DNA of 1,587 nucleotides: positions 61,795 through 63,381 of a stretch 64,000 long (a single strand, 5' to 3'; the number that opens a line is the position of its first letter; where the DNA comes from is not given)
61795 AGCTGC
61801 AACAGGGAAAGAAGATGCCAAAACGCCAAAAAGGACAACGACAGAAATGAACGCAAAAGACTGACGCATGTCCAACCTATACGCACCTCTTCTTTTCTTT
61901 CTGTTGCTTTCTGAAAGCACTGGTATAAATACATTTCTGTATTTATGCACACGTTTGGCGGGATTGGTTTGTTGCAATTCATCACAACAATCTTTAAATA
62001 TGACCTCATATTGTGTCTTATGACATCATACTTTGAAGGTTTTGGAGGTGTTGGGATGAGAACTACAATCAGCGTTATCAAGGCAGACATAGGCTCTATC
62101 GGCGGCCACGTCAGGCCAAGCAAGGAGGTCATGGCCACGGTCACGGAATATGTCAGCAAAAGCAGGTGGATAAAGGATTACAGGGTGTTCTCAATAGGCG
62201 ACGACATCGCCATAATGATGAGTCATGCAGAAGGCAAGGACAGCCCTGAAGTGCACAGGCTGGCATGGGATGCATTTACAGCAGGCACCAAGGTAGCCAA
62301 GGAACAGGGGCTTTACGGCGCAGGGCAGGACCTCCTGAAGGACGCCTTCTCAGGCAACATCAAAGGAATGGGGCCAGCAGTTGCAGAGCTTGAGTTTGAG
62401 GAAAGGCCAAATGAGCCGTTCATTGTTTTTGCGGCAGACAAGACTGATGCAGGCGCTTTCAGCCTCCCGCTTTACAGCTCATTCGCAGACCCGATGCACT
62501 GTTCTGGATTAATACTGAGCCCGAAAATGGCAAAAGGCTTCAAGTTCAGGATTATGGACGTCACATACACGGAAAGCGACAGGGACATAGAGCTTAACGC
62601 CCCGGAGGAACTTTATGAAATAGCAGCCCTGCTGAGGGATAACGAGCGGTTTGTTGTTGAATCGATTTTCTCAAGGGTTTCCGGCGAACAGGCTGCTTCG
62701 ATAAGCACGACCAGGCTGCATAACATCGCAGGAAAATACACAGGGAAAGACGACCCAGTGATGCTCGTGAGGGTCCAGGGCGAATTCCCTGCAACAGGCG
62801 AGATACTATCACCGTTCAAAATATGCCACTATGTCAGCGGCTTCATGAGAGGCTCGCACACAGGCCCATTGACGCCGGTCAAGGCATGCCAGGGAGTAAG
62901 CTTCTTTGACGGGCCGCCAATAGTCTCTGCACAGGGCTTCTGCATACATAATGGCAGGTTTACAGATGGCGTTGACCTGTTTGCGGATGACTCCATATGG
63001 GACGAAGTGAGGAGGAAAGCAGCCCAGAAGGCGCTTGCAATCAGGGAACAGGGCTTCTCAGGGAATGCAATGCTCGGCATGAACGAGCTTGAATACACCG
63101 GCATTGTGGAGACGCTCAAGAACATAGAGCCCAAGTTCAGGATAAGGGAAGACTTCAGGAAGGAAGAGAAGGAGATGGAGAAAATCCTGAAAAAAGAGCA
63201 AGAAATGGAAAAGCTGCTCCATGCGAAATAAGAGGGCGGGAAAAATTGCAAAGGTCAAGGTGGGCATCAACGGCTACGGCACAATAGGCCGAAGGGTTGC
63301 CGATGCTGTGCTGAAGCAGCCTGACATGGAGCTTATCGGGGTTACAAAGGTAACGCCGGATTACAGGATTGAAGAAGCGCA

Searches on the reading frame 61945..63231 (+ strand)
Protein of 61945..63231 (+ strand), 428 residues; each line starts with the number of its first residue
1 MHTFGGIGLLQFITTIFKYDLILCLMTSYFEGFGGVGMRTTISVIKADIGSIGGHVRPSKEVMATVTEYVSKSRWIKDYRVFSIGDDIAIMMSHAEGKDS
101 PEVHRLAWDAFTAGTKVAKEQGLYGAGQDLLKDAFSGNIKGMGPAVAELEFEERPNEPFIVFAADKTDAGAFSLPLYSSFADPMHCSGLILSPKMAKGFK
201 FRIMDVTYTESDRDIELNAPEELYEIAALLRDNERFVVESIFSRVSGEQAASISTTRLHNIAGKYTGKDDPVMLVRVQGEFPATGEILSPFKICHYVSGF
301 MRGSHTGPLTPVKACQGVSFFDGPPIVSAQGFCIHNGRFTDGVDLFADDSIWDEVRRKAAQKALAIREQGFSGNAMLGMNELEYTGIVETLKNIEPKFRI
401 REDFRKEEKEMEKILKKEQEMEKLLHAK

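Call 24: search_protein_families(library=pfam, max_evalue=0.001, proteins=[window:61945-63231:+])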
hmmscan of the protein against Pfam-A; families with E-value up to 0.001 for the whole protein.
window:61945-63231:+ (428 aa): 1 family
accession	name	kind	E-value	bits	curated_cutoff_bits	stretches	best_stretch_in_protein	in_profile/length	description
PF01950.21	FBPase_3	-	2e-156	521.1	25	1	39-398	1-360/361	Fructose-1,6-bisphosphatase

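Call 89: find_encoding_contigs(protein=window:61945-63231:+, flank=10000, max_places=3)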
Protein window:61945-63231:+ (428 aa): no gene with exactly this product is on record in the collection.

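Call 91: find_encoding_contigs(protein=window:62056-63231:+, flank=10000, max_places=3)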
Protein window:62056-63231:+ (391 aa): 6 contigs read that carry it; 3 places shown.
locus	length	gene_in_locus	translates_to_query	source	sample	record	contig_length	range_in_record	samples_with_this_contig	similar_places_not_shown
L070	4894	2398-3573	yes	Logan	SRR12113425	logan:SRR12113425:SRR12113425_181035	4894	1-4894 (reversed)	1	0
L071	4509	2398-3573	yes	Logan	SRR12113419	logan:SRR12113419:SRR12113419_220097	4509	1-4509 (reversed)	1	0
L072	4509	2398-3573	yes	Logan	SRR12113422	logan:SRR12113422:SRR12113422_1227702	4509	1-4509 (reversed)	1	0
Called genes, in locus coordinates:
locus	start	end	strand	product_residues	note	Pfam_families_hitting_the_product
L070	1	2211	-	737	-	?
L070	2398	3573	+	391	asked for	PF01950:FBPase_3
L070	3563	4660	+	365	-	PF00044:Gp_dh_N (weak), PF01113:DapB_N (weak), PF02826:2-Hacid_dh_C (faint), PF02800:Gp_dh_C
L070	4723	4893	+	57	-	?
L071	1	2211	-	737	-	?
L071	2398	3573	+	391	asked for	PF01950:FBPase_3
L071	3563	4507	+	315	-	?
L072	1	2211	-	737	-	?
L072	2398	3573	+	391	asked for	PF01950:FBPase_3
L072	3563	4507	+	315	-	?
